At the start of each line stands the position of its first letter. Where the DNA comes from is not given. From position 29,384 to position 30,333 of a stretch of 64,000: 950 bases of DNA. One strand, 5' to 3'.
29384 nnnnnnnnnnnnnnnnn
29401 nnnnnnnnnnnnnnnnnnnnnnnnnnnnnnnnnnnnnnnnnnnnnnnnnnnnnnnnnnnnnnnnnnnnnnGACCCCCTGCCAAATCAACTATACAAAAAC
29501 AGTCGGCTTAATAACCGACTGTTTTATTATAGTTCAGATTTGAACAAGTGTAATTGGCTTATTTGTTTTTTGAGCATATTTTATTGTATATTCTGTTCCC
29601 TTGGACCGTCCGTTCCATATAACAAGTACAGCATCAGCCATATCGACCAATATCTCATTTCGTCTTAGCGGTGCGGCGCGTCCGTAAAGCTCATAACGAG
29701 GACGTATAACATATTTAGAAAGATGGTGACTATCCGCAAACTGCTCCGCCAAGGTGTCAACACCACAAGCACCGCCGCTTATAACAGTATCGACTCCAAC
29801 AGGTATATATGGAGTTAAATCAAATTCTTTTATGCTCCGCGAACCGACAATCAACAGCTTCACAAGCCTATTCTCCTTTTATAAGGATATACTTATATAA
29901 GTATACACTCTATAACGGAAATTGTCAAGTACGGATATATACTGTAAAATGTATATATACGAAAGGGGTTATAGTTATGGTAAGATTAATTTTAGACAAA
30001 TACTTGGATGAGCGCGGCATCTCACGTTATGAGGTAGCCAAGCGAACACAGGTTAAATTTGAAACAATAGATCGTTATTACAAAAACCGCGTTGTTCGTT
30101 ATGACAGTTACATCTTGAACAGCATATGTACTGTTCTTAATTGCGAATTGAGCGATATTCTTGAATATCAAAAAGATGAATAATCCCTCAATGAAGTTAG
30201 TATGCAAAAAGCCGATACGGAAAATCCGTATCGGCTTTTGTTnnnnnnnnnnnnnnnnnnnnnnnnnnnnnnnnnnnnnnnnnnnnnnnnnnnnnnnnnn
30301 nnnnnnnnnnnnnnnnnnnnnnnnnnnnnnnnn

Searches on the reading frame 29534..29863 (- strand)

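Call 39: search_protein_families(library=pfam, proteins=[window:29534-29863:-])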
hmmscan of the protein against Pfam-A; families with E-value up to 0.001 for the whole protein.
window:29534-29863:- (109 aa): 3 families
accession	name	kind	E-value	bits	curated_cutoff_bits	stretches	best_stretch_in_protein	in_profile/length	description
PF02481.21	DNA_processg_A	-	7.7e-09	35.5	29.6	1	66-108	146-188/212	DNA recombination-mediator protein A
PF12694.12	cpYpsA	-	6.7e-06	26.3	26.2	1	63-108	51-97/145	Circularly permutated YpsA SLOG family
PF10686.14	YAcAr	-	2.6e-05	24.4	28.2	1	25-60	31-66/66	YspA, cpYpsA-related SLOG family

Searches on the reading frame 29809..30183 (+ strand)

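Call 39: search_protein_families(library=pfam, proteins=[window:29809-30183:+])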
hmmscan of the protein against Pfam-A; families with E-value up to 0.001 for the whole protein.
window:29809-30183:+ (124 aa): 1 family
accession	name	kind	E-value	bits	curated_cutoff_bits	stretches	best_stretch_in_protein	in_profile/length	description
PF13443.12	HTH_26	-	1.2e-14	54.8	22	1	62-123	2-63/63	Cro/C1-type HTH DNA-binding domain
